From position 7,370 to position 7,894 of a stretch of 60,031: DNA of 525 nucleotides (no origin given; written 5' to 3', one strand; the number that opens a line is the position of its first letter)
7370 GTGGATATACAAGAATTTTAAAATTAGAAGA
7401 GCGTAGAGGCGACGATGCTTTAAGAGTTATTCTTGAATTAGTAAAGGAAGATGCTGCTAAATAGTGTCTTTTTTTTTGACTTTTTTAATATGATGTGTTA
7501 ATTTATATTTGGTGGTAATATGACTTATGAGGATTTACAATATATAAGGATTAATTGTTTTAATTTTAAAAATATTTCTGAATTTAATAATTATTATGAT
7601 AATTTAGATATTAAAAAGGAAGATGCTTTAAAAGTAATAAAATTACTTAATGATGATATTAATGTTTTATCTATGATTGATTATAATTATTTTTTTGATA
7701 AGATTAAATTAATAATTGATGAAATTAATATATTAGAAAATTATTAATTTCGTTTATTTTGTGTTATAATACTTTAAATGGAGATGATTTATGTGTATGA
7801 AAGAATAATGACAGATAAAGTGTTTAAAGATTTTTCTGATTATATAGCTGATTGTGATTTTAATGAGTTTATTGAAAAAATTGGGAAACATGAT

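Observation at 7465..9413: AT-rich three-ORF cassette with two tandem HigB/Gp49 (RelE-fold)-like cores, inserted right after rplQ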

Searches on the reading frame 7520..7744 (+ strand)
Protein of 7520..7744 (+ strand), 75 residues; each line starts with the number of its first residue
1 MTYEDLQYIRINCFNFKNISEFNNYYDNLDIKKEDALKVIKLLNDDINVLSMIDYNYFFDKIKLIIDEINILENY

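Call 3: search_protein_families(library=pfam, proteins=[window:7520-7744:+], max_evalue=1)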
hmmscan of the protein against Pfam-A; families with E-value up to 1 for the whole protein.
window:7520-7744:+ (75 aa): 0 families

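Call 4: search_protein_families(library=padloc, proteins=[window:7520-7744:+], max_evalue=1)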
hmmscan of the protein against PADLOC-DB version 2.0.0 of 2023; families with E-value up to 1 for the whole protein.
window:7520-7744:+ (75 aa): 0 families
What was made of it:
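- On Known anti-phage defence systems (PADLOC-DB 2.0): No hits for any of the three proteins at E up to 1 (call 4).
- No PADLOC hit (call 4). No antitoxin and no defence-database hit (calls 3, 4). No PADLOC match (call 4).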

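Call 5: search_protein_families(library=ncbifam, proteins=[window:7520-7744:+], max_evalue=1)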
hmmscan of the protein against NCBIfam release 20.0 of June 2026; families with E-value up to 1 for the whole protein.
window:7520-7744:+ (75 aa): 0 families
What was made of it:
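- Checked: No HTH or other antitoxin domain was found in any of the three proteins (calls 3, 5).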

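Call 12: list_cluster_members(proteins=[P0003, P0001, window:7520-7744:+])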
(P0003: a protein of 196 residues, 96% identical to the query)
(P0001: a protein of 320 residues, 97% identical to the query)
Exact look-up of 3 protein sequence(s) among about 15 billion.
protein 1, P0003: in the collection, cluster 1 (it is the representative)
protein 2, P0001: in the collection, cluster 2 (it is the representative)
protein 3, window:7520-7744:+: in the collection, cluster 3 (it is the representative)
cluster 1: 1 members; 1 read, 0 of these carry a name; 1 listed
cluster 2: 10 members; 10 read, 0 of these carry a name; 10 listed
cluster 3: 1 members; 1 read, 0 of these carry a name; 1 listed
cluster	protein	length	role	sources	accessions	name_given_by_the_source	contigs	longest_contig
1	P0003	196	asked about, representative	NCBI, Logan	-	-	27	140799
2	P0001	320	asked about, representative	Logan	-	-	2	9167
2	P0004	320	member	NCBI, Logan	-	-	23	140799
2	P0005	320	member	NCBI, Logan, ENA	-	-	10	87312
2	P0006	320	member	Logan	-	-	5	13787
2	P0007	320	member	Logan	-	-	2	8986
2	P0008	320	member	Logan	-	-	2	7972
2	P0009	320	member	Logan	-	-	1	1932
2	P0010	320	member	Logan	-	-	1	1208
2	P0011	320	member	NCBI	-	-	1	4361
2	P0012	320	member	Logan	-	-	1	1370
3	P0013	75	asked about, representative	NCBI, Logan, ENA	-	-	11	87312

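Call 32: search_protein_families(library=phrogs, proteins=[window:7520-7744:+], max_evalue=0.1)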
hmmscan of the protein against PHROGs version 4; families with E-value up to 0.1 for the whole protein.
window:7520-7744:+ (75 aa): 1 family
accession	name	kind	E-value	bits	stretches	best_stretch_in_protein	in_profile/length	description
phrog_24715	-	unknown function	0.05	14.8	1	17-60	15-58/101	-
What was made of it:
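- Tried and rejected: PADLOC, NCBIfam and PHROGs gave nothing significant (calls 4, 5, 32).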
